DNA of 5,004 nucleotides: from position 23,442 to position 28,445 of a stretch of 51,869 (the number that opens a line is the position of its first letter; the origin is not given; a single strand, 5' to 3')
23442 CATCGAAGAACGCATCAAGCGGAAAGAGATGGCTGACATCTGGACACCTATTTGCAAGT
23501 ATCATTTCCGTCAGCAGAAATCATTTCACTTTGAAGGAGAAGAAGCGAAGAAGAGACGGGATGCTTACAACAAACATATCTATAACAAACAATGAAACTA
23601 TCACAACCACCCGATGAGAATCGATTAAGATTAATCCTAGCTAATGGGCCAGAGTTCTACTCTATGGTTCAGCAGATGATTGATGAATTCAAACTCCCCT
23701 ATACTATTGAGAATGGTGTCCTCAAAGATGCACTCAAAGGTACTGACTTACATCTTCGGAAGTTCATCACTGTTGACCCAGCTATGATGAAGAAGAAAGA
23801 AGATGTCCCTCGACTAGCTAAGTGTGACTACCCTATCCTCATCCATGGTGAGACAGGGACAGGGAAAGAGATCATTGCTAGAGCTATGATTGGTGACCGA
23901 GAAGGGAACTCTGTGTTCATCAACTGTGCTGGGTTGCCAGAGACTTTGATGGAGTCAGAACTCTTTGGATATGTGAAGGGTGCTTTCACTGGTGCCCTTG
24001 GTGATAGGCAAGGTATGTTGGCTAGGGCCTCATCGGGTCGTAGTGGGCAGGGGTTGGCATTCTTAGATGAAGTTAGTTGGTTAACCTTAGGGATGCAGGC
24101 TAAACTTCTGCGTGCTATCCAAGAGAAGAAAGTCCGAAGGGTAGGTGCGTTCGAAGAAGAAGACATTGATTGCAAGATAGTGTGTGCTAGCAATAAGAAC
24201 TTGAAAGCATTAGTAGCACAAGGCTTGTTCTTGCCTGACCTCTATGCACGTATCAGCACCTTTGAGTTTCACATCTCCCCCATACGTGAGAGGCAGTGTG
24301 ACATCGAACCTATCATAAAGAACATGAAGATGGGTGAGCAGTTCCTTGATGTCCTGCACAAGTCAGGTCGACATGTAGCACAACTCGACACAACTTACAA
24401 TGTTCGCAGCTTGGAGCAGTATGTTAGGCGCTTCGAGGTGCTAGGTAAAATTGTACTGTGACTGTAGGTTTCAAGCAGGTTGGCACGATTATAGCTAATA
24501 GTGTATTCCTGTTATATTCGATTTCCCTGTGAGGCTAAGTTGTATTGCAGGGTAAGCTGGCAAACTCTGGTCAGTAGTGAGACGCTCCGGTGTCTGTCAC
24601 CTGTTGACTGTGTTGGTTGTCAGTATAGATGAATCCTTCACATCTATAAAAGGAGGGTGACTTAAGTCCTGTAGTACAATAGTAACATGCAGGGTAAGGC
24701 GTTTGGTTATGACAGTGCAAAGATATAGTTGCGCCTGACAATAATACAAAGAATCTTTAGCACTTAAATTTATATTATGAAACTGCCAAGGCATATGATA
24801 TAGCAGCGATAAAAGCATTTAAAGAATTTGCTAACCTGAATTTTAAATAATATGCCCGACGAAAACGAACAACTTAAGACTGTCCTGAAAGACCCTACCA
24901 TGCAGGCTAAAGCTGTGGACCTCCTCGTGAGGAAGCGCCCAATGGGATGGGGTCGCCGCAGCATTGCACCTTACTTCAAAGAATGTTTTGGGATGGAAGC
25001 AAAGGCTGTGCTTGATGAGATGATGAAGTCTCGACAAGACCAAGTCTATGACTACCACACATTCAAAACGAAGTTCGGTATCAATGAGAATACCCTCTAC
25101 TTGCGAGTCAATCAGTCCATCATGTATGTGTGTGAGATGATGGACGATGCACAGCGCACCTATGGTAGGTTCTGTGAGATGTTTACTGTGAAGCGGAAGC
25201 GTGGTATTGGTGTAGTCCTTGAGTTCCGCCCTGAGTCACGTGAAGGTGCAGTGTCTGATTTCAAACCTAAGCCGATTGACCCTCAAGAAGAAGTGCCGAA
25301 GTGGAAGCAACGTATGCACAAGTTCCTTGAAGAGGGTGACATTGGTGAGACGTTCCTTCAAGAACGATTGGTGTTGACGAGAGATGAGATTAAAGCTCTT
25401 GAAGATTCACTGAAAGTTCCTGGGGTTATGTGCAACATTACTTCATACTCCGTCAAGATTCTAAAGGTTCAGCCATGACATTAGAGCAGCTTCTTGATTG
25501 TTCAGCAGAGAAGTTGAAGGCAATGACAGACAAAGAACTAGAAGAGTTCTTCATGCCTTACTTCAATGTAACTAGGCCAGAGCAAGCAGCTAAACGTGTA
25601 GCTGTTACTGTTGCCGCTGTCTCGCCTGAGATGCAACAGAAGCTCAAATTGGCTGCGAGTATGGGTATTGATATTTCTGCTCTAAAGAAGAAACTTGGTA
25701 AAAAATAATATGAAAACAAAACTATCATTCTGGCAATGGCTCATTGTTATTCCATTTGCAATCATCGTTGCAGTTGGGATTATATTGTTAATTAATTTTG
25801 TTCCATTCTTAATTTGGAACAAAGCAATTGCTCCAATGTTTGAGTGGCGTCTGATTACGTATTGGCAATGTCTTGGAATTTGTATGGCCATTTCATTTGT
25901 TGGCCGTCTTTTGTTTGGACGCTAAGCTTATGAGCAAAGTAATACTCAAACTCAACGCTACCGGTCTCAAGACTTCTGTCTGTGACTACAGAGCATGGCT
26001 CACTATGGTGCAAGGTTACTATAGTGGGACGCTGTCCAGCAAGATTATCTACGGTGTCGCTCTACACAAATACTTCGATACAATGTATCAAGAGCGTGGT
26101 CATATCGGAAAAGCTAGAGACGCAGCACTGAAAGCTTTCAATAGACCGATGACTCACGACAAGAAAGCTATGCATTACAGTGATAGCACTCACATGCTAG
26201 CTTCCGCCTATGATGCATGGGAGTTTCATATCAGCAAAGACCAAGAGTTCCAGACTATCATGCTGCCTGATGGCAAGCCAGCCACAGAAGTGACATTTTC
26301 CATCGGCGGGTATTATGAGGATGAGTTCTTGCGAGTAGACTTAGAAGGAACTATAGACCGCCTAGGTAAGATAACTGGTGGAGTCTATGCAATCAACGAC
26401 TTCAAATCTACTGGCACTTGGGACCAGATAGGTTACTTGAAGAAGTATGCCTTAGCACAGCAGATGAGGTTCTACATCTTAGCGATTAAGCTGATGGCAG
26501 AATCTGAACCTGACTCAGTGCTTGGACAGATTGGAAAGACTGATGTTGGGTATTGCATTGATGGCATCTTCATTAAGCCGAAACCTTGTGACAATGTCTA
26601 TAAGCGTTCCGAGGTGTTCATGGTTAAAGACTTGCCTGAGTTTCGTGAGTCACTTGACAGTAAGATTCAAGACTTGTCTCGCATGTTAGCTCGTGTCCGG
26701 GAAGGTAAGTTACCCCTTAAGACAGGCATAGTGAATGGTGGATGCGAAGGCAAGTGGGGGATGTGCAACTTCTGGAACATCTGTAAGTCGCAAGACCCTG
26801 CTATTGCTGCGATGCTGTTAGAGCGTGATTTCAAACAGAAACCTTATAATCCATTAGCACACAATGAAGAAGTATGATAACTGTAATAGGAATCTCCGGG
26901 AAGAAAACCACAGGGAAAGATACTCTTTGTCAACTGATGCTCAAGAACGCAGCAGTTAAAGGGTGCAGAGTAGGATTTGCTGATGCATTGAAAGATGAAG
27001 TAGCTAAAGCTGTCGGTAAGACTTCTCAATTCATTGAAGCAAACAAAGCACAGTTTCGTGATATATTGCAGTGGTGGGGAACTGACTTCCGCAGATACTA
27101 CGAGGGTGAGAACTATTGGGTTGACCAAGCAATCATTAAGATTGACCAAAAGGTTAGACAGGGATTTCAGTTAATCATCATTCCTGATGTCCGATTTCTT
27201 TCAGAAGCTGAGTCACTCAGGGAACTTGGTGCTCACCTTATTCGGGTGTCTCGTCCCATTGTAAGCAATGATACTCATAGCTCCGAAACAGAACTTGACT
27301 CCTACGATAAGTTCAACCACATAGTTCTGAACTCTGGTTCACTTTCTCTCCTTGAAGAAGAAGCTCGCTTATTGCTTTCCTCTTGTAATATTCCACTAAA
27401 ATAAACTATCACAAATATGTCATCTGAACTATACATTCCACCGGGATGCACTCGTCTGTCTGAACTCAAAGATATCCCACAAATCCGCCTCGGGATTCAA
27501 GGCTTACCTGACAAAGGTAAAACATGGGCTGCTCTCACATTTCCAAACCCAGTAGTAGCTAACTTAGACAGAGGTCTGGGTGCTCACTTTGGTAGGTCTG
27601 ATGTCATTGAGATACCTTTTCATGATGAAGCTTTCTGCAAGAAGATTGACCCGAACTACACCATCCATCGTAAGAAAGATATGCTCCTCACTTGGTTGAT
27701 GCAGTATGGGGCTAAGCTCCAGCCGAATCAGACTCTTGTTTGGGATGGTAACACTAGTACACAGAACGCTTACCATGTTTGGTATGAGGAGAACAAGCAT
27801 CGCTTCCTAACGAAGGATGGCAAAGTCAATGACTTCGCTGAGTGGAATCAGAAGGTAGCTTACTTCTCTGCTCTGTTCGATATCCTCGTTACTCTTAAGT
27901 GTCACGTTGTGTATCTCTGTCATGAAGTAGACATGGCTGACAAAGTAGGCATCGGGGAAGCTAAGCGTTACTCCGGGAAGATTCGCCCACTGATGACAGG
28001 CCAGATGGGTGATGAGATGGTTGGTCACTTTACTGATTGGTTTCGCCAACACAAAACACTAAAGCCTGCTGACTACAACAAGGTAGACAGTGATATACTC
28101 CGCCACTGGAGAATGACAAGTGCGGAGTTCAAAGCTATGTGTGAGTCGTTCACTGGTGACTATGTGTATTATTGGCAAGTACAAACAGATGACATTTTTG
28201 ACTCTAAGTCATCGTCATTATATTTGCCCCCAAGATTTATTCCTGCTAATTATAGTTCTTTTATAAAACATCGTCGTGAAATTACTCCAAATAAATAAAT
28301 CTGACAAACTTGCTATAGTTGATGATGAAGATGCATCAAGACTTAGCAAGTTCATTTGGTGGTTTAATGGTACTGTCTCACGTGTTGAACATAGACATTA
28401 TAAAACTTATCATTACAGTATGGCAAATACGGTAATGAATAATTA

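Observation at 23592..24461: Phage-encoded minimal sigma54 activator: bEBP AAA+ core with no sensory or DNA-binding domain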

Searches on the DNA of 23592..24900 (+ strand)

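Call 5: search_dna_similar(query=window:23592-24461:+, collection=phages, mode=near)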
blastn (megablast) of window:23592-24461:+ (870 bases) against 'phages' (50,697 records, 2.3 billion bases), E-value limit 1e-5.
No match.

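Call 72: search_rna_families(source=window, start=24400, end=24900, threshold=evalue, max_evalue=1)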
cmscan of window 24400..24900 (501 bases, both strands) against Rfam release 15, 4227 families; matches with E-value up to 1: 0.
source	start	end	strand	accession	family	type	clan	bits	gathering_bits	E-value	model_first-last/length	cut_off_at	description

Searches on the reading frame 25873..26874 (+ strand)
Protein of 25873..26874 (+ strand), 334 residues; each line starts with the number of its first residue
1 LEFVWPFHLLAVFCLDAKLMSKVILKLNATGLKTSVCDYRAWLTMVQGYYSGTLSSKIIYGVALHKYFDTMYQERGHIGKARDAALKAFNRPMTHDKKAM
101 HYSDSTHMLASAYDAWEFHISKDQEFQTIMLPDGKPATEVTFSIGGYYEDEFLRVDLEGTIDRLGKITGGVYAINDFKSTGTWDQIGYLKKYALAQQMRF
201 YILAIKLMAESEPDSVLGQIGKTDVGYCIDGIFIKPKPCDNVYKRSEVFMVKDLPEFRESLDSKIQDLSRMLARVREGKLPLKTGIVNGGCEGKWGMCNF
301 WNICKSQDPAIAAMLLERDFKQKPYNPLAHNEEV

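Call 11: search_protein_families(library=pfam, proteins=[window:25873-26874:+], max_evalue=0.01)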
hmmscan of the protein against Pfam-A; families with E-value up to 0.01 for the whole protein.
window:25873-26874:+ (334 aa): 1 family
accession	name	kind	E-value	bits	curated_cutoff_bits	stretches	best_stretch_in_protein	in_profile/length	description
PF12705.13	PDDEXK_1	-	1.6e-10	41.8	22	1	37-305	13-247/247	PD-(D/E)XK nuclease superfamily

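Call 93: search_dna_similar(query=window:25873-26874:+, collection=phages, mode=protein, max_rows=15, max_evalue=0.001)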
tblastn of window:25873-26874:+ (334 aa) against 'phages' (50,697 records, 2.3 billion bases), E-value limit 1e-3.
No match.

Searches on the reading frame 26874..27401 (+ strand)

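Call 29: search_protein_families(library=pfam, proteins=[window:26874-27401:+], max_evalue=0.01)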
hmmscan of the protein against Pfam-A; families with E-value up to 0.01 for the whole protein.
window:26874-27401:+ (176 aa): 2 families
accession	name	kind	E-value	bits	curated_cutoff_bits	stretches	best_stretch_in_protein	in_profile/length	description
PF21448.3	DNMK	-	1.5e-18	67.7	27.1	1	46-162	113-231/232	Deoxynucleotide monophosphate kinase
PF04275.20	P-mevalo_kinase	-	1.6e-06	28.4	33.8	1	7-117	1-110/114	Phosphomevalonate kinase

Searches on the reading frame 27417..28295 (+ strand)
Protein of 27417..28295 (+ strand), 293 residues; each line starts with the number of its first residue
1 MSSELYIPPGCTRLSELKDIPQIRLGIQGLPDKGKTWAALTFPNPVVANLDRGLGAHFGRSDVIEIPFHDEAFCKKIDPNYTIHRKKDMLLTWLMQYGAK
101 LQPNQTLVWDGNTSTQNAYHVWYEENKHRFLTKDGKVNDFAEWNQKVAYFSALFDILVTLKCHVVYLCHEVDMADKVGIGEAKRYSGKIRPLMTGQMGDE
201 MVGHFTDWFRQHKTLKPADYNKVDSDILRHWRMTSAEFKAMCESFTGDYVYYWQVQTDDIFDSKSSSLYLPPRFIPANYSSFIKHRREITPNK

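Call 29: search_protein_families(library=pfam, proteins=[window:27417-28295:+], max_evalue=0.01)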
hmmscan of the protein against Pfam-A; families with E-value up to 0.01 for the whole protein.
window:27417-28295:+ (293 aa): 1 family
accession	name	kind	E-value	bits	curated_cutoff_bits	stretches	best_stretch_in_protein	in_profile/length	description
PF13479.12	AAA_24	-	9e-10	39.1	27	1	24-205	4-162/195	AAA domain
